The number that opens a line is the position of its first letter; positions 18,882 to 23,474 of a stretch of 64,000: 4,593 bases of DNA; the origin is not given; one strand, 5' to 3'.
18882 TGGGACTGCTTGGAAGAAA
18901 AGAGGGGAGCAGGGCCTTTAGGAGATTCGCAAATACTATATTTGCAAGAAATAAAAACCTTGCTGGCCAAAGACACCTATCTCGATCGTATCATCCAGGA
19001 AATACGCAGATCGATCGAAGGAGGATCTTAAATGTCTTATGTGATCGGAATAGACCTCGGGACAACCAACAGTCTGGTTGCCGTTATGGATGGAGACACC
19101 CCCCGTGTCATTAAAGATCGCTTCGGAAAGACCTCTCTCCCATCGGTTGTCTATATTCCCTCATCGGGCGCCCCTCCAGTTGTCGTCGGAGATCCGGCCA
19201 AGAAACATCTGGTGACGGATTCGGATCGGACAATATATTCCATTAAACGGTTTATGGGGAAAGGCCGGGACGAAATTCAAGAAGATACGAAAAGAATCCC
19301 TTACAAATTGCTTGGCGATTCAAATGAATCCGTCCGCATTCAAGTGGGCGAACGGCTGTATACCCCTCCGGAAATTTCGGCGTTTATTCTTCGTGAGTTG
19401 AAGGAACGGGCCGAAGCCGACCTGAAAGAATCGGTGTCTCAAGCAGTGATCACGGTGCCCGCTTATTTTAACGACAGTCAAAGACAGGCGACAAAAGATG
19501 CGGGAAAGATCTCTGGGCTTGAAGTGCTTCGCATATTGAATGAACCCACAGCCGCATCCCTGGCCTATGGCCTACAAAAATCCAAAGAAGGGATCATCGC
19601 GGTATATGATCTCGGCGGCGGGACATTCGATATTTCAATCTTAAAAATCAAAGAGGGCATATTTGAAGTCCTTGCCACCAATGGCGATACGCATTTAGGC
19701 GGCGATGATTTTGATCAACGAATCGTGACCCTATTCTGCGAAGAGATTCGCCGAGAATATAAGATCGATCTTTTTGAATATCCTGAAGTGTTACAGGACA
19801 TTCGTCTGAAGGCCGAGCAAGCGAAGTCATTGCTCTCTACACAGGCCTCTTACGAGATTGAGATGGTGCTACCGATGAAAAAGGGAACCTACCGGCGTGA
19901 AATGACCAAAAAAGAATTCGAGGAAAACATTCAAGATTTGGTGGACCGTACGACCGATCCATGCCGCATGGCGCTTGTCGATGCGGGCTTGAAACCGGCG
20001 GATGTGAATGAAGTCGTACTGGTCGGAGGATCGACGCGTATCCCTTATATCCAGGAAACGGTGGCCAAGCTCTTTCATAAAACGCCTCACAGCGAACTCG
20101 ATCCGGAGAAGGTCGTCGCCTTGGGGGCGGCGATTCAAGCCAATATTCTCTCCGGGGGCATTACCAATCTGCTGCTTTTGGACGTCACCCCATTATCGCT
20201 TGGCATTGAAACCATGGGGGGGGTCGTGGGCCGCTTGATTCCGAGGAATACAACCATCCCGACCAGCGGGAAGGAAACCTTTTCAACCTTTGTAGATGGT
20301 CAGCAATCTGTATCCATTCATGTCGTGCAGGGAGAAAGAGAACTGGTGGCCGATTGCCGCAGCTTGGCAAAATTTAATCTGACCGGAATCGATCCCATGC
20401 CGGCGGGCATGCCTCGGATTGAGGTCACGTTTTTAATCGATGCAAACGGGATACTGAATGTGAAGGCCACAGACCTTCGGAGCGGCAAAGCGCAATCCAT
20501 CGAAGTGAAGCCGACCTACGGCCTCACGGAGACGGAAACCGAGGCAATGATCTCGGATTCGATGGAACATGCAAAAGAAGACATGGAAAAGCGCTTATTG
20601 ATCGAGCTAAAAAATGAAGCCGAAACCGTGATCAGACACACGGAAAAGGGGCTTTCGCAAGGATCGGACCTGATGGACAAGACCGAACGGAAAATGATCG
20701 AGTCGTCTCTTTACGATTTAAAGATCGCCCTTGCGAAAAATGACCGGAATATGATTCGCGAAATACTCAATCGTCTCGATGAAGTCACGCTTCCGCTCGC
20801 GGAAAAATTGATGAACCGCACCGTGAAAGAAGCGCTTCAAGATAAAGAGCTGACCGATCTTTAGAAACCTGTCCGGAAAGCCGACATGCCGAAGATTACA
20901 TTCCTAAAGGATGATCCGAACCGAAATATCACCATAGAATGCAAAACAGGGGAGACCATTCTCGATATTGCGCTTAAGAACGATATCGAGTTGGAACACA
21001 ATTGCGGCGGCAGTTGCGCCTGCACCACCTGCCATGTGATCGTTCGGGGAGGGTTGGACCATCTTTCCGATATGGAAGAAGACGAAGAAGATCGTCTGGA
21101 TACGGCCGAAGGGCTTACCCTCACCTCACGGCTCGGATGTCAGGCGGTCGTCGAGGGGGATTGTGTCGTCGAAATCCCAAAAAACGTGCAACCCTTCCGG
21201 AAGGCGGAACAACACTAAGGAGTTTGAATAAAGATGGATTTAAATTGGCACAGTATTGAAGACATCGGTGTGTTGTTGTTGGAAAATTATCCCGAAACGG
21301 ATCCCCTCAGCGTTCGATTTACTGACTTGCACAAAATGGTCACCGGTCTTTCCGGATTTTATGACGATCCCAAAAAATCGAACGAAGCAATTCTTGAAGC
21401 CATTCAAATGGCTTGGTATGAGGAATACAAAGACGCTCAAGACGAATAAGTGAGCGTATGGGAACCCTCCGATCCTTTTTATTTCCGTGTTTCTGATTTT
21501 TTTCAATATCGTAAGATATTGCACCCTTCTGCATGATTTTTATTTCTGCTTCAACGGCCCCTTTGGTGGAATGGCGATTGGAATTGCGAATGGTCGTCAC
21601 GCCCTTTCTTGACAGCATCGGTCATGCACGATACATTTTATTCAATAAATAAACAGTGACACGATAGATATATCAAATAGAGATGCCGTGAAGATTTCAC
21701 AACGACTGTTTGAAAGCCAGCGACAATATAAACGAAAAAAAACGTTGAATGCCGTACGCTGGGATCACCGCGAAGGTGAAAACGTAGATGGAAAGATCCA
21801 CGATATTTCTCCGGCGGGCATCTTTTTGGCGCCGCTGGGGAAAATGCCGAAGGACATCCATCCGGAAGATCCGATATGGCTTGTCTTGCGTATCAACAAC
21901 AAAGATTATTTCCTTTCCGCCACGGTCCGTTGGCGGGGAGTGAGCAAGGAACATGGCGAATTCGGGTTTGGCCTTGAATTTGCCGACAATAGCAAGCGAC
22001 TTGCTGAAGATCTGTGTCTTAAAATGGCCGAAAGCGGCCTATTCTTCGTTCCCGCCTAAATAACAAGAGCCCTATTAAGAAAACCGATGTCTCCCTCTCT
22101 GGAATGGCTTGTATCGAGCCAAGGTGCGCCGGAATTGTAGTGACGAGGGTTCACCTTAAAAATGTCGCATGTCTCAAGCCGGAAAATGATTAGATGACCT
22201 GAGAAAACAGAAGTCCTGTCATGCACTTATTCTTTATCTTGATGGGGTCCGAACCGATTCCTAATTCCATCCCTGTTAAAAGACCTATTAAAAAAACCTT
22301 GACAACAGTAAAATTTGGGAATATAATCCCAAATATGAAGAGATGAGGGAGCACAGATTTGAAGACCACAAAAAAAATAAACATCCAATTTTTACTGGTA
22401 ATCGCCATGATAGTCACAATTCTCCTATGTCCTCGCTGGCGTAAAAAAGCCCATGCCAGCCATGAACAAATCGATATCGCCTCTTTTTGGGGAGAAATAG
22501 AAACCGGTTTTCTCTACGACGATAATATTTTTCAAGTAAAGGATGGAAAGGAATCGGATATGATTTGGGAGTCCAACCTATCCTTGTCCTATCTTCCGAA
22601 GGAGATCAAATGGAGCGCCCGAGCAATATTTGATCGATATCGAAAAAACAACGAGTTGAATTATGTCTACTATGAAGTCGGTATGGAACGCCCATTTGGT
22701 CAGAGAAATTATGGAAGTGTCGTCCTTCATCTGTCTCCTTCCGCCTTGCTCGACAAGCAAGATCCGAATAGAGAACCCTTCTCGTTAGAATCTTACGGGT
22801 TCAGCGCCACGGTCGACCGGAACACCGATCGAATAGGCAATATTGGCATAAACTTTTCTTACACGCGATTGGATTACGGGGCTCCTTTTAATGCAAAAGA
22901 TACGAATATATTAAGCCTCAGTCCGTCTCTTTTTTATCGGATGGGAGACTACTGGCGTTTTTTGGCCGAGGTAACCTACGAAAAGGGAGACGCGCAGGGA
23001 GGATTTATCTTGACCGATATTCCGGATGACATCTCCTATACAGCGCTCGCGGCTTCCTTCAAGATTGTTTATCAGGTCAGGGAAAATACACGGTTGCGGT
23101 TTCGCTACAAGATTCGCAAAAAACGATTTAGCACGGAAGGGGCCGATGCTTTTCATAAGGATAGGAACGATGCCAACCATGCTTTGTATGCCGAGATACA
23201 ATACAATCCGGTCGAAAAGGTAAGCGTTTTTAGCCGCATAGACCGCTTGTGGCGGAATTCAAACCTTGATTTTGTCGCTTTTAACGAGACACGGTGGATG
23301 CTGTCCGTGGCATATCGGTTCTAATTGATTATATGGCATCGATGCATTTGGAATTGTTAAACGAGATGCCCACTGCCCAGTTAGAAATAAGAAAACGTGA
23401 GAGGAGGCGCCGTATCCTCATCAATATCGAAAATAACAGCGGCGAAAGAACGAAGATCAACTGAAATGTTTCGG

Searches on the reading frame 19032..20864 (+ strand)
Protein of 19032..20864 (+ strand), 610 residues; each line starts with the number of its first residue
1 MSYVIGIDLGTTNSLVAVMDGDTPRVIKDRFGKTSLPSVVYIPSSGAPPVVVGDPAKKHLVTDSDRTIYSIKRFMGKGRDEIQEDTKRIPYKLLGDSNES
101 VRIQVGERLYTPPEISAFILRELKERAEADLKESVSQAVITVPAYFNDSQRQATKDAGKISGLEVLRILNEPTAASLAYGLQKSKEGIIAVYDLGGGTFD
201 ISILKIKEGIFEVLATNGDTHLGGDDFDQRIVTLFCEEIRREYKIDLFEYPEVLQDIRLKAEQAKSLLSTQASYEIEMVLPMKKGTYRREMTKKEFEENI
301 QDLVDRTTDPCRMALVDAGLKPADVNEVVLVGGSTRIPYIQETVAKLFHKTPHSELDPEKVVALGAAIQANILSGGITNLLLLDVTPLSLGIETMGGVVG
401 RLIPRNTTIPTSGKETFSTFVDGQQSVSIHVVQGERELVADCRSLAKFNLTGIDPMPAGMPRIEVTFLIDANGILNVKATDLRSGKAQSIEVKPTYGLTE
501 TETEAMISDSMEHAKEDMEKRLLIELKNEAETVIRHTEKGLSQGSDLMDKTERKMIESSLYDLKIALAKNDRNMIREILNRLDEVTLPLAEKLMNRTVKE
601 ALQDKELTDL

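Call 12: search_protein_families(library=ncbifam, proteins=[window:19032-20864:+], max_evalue=0.00001)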
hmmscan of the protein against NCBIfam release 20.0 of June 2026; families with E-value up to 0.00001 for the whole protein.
window:19032-20864:+ (610 aa): 13 families
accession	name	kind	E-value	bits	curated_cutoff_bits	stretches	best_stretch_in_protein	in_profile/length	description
NF003520.0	PRK05183.1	subfamily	1.2e-223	744.1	620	1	3-609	20-620/621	Fe-S protein assembly chaperone HscA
TIGR01991.1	HscA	equivalog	1.3e-222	740.6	708.55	1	4-607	1-598/600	Fe-S protein assembly chaperone HscA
NF001413.0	PRK00290.1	equivalog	1.4e-221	737.2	648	1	1-600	1-601/625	molecular chaperone DnaK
TIGR02350.1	prok_dnaK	equivalog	1.5e-215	717.1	822.55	1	4-593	2-594/596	molecular chaperone DnaK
NF009947.0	PRK13411.1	equivalog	5.3e-197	655.9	1002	1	1-601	1-607/662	molecular chaperone DnaK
NF009946.0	PRK13410.1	equivalog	1.5e-189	631.4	1019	1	1-599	1-607/669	molecular chaperone DnaK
NF002399.0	PRK01433.1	equivalog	1.6e-147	492.6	743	1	4-607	21-591/595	Fe-S protein assembly chaperone HscA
NF008673.0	PRK11678.1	equivalog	1e-21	77.4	331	1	116-206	130-228/450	molecular chaperone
NF011660.0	PRK15080.1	equivalog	1.5e-17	63.8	182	1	119-222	78-176/277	ethanolamine utilization protein EutJ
NF010539.0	PRK13927.1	subfamily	1.5e-14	53.7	293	1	127-367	90-323/339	rod shape-determining protein MreB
TIGR02529.1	EutJ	subfamily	4.3e-14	52.6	152.1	1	118-222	44-143/239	ethanolamine utilization protein EutJ family protein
TIGR00904.1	mreB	subfamily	3.2e-12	46.2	365.75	1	136-366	99-322/334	MreB/Mrl family cell shape determining protein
NF010540.1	PRK13929.1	exception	4e-09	36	515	1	118-367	79-321/334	rod-share determining protein MreBH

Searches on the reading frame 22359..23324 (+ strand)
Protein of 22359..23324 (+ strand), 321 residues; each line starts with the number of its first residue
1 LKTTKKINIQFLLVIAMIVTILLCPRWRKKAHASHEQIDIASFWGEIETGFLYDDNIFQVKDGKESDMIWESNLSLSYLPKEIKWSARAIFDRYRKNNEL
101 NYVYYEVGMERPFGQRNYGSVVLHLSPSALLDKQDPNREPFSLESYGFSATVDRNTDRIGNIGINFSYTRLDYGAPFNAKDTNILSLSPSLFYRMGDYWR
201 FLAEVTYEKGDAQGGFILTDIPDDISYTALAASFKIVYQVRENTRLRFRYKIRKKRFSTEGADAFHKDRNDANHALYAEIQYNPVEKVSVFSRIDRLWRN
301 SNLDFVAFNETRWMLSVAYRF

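Call 12: search_protein_families(library=ncbifam, proteins=[window:22359-23324:+], max_evalue=0.00001)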
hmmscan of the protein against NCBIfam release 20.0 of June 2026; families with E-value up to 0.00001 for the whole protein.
window:22359-23324:+ (321 aa): 1 family
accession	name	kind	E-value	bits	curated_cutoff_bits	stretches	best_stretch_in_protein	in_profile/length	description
TIGR03014.2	EpsL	equivalog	9.4e-10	38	275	1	231-321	295-385/385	XrtB/PEP-CTERM-associated polysaccharide biosynthesis outer membrane protein EpsL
